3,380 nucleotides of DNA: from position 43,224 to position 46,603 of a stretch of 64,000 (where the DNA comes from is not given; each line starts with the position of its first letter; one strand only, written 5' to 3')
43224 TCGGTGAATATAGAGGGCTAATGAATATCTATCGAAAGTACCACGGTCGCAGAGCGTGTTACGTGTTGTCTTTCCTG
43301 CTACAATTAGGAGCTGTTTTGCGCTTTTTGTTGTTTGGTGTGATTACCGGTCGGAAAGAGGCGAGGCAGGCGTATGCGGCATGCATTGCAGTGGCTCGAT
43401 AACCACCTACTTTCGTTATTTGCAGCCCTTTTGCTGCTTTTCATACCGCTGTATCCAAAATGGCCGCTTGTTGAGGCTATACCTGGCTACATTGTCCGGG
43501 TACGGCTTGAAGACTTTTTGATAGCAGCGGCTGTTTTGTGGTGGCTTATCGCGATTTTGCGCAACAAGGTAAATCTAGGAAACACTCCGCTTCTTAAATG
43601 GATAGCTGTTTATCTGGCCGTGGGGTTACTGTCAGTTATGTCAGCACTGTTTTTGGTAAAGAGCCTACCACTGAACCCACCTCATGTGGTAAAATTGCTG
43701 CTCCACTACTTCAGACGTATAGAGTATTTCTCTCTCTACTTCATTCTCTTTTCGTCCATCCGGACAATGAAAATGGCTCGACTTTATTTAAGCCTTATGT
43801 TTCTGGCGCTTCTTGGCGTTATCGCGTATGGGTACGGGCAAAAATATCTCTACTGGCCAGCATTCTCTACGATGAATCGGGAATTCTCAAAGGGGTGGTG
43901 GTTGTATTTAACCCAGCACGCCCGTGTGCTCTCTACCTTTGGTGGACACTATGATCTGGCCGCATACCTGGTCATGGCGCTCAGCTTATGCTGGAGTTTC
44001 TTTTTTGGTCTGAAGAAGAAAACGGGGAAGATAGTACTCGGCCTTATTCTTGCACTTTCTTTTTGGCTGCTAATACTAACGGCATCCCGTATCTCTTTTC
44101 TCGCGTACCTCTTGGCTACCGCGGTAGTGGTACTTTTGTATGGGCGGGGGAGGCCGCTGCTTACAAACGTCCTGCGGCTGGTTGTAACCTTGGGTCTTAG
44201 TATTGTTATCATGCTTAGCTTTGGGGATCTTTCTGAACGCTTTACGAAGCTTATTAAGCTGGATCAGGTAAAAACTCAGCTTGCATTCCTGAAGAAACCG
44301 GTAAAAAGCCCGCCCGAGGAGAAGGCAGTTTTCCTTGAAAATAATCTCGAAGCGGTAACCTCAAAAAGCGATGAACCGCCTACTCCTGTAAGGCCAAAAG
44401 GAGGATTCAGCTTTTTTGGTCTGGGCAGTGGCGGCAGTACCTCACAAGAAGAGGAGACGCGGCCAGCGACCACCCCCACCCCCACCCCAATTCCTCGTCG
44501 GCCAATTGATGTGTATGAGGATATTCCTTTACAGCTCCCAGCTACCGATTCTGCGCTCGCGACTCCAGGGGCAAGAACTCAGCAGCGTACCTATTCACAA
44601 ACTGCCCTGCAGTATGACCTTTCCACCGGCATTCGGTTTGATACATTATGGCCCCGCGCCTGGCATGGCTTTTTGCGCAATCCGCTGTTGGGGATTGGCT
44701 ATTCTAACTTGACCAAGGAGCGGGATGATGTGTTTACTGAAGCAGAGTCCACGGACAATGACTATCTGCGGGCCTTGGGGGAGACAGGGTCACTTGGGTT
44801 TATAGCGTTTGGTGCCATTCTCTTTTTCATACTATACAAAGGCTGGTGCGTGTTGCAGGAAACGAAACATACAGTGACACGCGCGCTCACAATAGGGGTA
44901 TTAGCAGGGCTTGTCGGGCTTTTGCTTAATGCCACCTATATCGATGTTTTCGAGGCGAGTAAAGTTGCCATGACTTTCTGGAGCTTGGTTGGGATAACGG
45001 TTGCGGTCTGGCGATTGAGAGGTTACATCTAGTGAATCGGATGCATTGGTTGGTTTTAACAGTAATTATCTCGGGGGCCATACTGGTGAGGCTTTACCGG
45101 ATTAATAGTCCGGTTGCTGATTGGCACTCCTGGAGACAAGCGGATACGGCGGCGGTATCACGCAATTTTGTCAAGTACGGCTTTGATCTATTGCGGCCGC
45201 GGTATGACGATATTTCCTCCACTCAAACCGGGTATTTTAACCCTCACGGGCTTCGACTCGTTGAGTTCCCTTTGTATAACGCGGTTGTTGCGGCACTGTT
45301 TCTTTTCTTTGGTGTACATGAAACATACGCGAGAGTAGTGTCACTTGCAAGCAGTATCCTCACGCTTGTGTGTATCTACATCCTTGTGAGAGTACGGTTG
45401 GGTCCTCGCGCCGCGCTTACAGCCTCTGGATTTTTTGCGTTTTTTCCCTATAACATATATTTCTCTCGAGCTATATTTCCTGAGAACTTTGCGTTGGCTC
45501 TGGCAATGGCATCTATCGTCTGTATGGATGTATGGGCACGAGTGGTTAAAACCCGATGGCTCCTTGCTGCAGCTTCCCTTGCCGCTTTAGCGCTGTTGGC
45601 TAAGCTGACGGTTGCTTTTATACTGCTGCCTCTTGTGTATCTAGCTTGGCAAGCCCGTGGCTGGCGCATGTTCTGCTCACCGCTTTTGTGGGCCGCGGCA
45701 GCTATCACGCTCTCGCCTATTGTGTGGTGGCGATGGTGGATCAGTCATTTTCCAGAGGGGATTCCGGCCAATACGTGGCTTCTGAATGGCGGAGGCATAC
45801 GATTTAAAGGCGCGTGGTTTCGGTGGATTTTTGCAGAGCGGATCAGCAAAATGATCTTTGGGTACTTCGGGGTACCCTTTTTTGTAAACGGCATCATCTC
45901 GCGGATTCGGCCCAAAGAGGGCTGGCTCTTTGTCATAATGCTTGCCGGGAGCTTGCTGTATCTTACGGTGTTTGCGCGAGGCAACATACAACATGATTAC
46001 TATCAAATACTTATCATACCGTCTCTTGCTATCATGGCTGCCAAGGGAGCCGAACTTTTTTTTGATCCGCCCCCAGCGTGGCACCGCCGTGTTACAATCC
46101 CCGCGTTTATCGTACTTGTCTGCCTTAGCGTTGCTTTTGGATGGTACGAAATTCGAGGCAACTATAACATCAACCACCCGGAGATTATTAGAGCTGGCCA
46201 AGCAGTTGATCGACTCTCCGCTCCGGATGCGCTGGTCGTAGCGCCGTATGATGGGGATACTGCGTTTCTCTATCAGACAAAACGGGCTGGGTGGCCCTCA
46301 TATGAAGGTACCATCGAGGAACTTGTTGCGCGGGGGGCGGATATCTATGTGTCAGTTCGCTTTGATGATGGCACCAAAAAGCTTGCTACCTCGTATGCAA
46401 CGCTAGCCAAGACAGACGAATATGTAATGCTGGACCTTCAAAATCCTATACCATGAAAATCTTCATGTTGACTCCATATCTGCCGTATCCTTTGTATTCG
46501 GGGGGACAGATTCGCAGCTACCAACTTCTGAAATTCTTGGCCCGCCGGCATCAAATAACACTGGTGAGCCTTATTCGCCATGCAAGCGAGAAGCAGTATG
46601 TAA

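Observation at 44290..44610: Wzy_C/O-antigen-ligase-family protein carries a roughly 100-aa Pro/Thr/Ser-rich disordered insertion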

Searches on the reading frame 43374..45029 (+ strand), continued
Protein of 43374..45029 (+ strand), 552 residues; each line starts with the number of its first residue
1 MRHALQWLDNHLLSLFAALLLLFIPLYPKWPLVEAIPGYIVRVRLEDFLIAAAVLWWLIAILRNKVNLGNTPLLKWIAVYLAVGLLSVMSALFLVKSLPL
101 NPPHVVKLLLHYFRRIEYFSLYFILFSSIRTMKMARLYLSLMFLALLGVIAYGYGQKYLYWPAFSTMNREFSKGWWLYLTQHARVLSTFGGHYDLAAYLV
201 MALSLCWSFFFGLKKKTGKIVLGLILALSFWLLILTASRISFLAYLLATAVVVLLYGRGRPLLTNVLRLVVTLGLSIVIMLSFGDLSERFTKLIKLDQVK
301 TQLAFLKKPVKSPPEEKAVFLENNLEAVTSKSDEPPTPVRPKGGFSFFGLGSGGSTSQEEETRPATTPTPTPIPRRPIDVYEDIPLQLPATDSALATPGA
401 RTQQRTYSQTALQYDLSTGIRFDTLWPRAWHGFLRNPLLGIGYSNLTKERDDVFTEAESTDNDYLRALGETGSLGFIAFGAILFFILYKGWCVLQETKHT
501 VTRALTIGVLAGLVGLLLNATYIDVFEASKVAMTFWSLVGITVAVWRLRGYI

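Call 27: find_related_loci(query=A1, collection=genome_contigs, flank=4000)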
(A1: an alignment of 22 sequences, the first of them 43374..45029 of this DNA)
Query A1 (552 aa) in genome_contigs; peptide patterns used: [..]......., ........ (x = any residue, [..] = any of these).
497 stretches matched a pattern; 476 encode a relative of the query (tblastn E <= 1e-3); the best 80 are kept; 80 distinct loci.
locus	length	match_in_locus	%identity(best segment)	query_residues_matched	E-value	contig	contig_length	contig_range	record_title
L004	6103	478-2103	61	3-549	0e+0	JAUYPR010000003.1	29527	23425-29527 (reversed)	MAG: bacterium isolate C4_metabat.bin.46 C4_k141_362525, whole genome shotgun sequence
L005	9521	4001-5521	53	1-544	4e-174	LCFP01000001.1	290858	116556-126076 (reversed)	MAG: Candidatus Gottesmanbacteria bacterium GW2011_GWA2_43_14 UV73_C0001, whole genome shotgun sequence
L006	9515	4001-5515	52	1-542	8e-174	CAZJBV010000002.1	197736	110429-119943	MAG TPA_asm: uncultured Gammaproteobacteria bacterium isolate binchicken_co144_1014 genome assembly, contig: NODE_142_le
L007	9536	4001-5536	53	2-544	5e-171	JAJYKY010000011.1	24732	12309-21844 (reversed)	MAG: bacterium isolate DBS2-1.bin56 NODE_3504_length_24732_cov_6.585125, whole genome shotgun sequence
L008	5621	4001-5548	53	1-541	8e-172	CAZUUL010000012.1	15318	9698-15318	MAG TPA_asm: uncultured Gammaproteobacteria bacterium isolate binchicken_co95_36 genome assembly, contig: NODE_1857_leng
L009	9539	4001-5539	52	1-544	2e-169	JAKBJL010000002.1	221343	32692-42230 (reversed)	MAG: bacterium isolate DBS2-5.bin62 NODE_11_length_221343_cov_7.730720, whole genome shotgun sequence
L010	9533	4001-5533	52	1-545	7e-169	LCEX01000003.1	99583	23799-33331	MAG: Candidatus Gottesmanbacteria bacterium GW2011_GWC1_43_10 UV55_C0003, whole genome shotgun sequence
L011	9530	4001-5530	49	1-548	4e-167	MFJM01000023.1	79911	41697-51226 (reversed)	MAG: Candidatus Gottesmanbacteria bacterium RIFCSPHIGHO2_02_FULL_39_14 rifcsphigho2_02_scaffold_251, whole genome shotgu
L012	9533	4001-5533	50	1-544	4e-166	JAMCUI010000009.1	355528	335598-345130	MAG: Patescibacteria group bacterium isolate FK_Sedi_A_Bin.134 NODE_13_length_355528_cov_13.8818, whole genome shotgun s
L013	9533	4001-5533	51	1-548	4e-166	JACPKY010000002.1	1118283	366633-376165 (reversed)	MAG: Candidatus Gottesmanbacteria bacterium isolate NC_groundwater_507_Ag_S-0.1um_40_14 S35_SO-1_scaffold_146377, whole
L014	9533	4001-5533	50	1-544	1e-165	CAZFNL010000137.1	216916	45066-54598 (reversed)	MAG TPA_asm: uncultured Gammaproteobacteria bacterium isolate SRP271791_co1_7 genome assembly, contig: k141_45435, whole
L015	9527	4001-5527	51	1-544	2e-163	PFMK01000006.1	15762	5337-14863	MAG: Candidatus Gottesmanbacteria bacterium CG_4_10_14_0_8_um_filter_37_24 CG_4_10_14_0.8_um_filter_scaffold_2038_c, who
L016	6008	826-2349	50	1-544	4e-165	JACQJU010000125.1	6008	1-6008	MAG: Candidatus Gottesmanbacteria bacterium isolate NC_groundwater_1159_Ag_S-0.1um_39_55 S_p1_S3_coassembly_k141_1982161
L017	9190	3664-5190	50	1-544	3e-163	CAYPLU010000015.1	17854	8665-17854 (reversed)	MAG TPA_asm: uncultured Gammaproteobacteria bacterium isolate binchicken_co38_550 genome assembly, contig: NODE_6630_len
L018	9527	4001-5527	49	1-544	3e-162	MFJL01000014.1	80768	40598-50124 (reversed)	MAG: Candidatus Gottesmanbacteria bacterium RIFCSPHIGHO2_02_FULL_39_11 rifcsphigho2_02_scaffold_230, whole genome shotgu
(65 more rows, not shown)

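Call 52: predict_structure(alignment_id=A3)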
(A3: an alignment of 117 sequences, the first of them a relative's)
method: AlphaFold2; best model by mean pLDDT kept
length: 509 residues; sequences in the alignment: 117
mean_pLDDT: 79.8   pTM: 0.84
mean pLDDT of the five models: 79.8, 78.0, 76.3, 76.3, 76.0
residues with pLDDT >= 90: 249; 70-90: 122; 50-70: 56; < 50: 82
segments of 3 or more residues with pLDDT < 50: 166-186, 305-361, 409-411
pLDDT, mean of each block of 10 residues (from residue 1): 88 97 87 75 87 97 94 97 94 88 86 93 97 98 96 81 55 45 49 87 98 97 96 82 96 98 98 93 72 69 48 38 35 37 39 42 61 72 83 75 55 66 89 97 97 97 98 88 90 98 77
secondary structure, 60 per line:
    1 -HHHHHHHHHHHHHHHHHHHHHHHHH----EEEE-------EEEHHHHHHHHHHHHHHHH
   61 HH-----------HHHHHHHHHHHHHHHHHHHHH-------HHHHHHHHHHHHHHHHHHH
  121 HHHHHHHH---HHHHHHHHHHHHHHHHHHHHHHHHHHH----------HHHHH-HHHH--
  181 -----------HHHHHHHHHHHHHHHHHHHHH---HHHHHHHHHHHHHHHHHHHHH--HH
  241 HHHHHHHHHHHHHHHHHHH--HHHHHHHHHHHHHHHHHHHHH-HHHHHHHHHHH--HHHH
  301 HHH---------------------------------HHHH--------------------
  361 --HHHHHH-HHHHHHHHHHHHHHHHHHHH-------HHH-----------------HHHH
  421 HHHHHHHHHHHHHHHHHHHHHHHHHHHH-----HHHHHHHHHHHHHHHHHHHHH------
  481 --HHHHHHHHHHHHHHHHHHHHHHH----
elements in order: H2-26 E31-34 E42-44 H45-62 H74-94 H102-128 H132-158 H169-173 H175-178 H192-212 H216-236 H239-259 H262-282 H284-294 H297-303 H337-340 H363-368 H370-389 H417-448 H454-474 H483-505

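Call 56: search_solved_structures(query=A2, max_evalue=10, show_alignments=4)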
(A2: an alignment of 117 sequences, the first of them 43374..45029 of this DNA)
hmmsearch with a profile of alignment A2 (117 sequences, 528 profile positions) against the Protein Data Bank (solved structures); distinct sequences matched with E-value up to 10: 0.

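Call 67: find_encoding_contigs(protein=P0001, flank=1000, max_places=3)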
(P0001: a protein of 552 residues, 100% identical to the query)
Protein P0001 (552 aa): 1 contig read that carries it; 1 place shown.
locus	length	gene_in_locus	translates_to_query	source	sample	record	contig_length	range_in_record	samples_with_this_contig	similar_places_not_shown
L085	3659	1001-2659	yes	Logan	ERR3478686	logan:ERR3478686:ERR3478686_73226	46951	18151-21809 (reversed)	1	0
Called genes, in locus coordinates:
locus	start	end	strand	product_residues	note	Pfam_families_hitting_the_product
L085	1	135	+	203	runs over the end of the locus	PF25087:GMPPB_C (faint), PF00132:Hexapep, PF14602:Hexapep_2 (weak)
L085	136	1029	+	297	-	PF00535:Glycos_transf_2, PF10111:Glyco_tranf_2_2 (faint), PF13641:Glyco_tranf_2_3, PF13632:Glyco_trans_2_3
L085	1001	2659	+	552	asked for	PF04932:Wzy_C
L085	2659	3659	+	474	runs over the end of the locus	PF02366:PMT (weak), PF13231:PMT_2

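Call 68: find_encoding_contigs(protein=P0002, flank=1000, max_places=2)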
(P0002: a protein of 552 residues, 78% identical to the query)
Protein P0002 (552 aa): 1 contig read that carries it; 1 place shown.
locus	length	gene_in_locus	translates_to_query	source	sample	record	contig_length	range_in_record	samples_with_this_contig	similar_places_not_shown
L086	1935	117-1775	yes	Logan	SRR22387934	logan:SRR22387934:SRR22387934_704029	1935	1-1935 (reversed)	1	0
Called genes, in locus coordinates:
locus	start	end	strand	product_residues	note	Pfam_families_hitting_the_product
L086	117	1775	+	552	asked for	PF04932:Wzy_C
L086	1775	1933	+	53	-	?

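Call 69: find_encoding_contigs(protein=P0003, flank=3000, max_places=2)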
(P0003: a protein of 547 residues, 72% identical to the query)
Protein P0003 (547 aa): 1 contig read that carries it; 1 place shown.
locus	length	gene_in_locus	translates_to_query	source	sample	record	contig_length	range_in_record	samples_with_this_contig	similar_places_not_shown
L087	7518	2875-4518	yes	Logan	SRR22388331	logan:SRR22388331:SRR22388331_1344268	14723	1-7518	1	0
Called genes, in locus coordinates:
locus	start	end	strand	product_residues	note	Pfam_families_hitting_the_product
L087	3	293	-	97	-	?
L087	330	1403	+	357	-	PF13439:Glyco_transf_4, PF20706:GT4-conflict, PF00534:Glycos_transf_1, PF13692:Glyco_trans_1_4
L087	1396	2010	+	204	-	PF00132:Hexapep, PF14602:Hexapep_2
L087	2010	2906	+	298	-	PF00535:Glycos_transf_2, PF10111:Glyco_tranf_2_2 (faint), PF13641:Glyco_tranf_2_3, PF13506:Glyco_transf_21 (faint)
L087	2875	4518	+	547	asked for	PF04932:Wzy_C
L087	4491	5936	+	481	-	PF13231:PMT_2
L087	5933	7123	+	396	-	PF13439:Glyco_transf_4, PF00534:Glycos_transf_1, PF13692:Glyco_trans_1_4, PF13524:Glyco_trans_1_2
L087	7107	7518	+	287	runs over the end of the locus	PF00535:Glycos_transf_2, PF10111:Glyco_tranf_2_2 (weak), PF13641:Glyco_tranf_2_3, PF13632:Glyco_trans_2_3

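Call 74: search_protein_families(library=pfam, alignment_id=A1, max_evalue=0.01)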
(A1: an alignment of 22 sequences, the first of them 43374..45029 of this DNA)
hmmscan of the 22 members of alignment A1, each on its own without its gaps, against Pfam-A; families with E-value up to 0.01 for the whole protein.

A. member 1, window:43374-45029:+ (552 aa): 1 family
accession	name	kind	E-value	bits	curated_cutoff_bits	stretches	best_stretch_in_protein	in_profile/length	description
PF04932.20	Wzy_C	-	2.5e-11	44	31.7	2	413-479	76-148/149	O-Antigen ligase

B. families by the number of members that match (of 22 scanned): 1 family
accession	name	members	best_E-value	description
PF04932.20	Wzy_C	22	4.3e-16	O-Antigen ligase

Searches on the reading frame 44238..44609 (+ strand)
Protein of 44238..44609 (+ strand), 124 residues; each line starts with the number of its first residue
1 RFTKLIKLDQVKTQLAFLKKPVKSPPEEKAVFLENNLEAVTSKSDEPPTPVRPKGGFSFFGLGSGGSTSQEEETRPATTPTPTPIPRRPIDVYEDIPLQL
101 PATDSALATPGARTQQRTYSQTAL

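Call 20: find_homologous_proteins(query=window:44238-44609:+, max_evalue=0.001)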
Query window:44238-44609:+: 15 candidates shared short words with the query, none scored E <= 0.001.

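Call 75: search_protein_representatives(protein=window:44241-44609:+)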
Query: 123 residues. Proteins with E-value up to 0.001 (for the whole library): 2; up to 1e-10: 0; up to 1e-30: 0. The best 2 are listed.
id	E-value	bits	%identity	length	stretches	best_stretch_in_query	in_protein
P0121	1.3e-06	45.1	57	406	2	1-52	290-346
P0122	2.5e-05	40.9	52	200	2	1-52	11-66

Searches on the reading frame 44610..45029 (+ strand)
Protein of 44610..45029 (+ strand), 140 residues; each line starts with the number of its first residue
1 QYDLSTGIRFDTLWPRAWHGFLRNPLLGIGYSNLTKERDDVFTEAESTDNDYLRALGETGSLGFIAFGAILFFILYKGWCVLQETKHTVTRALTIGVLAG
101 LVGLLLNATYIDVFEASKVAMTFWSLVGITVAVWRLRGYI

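Call 31: search_protein_families(library=pfam, proteins=[window:44610-45029:+], max_evalue=1)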
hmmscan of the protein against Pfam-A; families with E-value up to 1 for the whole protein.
window:44610-45029:+ (140 aa): 3 families
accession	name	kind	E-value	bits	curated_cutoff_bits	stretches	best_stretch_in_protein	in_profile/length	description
PF04932.20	Wzy_C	-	3.1e-10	40.5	31.7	1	3-67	78-148/149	O-Antigen ligase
PF02417.20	Chromate_transp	-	0.02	15.4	28.6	1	61-133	77-147/166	Chromate transporter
PF15417.11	DUF4624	-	0.027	14.9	25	1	11-40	73-102/132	Domain of unknown function (DUF4624)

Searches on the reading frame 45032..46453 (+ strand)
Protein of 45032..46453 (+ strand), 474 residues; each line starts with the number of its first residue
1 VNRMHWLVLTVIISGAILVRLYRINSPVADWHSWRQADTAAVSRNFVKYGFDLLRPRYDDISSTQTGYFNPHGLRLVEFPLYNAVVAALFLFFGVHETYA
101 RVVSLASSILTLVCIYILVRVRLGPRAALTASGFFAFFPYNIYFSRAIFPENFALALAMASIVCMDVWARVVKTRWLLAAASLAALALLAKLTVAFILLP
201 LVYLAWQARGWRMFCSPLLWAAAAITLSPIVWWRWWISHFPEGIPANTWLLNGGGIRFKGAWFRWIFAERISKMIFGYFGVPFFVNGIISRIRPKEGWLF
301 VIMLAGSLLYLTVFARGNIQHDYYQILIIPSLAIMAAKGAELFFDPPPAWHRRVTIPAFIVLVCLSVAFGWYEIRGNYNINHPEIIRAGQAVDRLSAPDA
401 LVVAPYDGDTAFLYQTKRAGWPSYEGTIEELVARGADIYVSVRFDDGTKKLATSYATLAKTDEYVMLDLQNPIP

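Call 3: search_protein_families(library=pfam, proteins=[window:45032-46453:+], max_evalue=0.01)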
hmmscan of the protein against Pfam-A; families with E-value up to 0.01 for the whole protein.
window:45032-46453:+ (474 aa): 2 families
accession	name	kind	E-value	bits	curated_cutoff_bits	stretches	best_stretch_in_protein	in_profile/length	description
PF13231.12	PMT_2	-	4e-14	53.6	26.1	1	80-233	4-160/160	Dolichyl-phosphate-mannose-protein mannosyltransferase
PF02366.24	PMT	-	3.7e-05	23.8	22.7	1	86-238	70-220/245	Dolichyl-phosphate-mannose-protein mannosyltransferase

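Call 78: search_protein_families(library=ncbifam, proteins=[window:45032-46453:+], max_evalue=0.001)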
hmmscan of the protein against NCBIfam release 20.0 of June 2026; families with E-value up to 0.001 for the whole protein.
window:45032-46453:+ (474 aa): 1 family
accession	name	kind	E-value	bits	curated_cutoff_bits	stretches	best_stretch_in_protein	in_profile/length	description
TIGR03663.1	TIGR03663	subfamily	1.1e-08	34.5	126.25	1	80-213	53-185/435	flippase activity-associated protein Agl23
